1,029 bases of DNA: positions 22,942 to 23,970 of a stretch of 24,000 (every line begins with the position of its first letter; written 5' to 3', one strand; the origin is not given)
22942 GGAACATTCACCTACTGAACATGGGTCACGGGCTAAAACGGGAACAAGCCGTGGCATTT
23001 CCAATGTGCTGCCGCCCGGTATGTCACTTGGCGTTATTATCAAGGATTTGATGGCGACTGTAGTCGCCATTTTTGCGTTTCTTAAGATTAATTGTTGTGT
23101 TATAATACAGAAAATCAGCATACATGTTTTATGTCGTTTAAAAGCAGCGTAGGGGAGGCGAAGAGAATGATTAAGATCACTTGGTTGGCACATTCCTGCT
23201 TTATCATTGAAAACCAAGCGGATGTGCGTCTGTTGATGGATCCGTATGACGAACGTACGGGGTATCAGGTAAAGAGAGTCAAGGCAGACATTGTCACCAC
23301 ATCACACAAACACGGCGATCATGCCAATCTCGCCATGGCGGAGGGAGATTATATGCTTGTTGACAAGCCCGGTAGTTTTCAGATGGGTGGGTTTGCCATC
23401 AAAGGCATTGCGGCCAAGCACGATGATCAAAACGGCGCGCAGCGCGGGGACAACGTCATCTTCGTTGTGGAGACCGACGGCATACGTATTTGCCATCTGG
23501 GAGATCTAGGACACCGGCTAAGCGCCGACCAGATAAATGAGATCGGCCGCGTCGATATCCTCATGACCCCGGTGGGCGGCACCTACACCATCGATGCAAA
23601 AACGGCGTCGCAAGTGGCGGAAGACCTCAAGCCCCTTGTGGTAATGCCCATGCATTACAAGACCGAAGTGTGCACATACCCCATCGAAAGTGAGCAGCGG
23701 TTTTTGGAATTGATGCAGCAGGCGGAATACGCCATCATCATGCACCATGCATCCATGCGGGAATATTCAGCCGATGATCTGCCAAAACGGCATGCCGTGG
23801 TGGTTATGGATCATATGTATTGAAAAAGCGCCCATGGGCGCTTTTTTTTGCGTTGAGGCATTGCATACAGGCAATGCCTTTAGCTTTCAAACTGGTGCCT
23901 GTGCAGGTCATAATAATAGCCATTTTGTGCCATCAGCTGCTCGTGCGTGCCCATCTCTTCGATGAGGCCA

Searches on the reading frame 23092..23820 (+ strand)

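Call 50: search_protein_families(library=pfam, proteins=[window:23092-23820:+], max_evalue=0.00001)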
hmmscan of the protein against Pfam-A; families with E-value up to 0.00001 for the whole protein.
window:23092-23820:+ (243 aa): 2 families
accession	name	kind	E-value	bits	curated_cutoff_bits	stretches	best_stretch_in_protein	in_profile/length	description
PF13483.12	Lactamase_B_3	-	1.8e-56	191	24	1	28-188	1-160/160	Beta-lactamase superfamily domain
PF12706.13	Lactamase_B_2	-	6e-12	46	27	1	91-189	91-200/200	Beta-lactamase superfamily domain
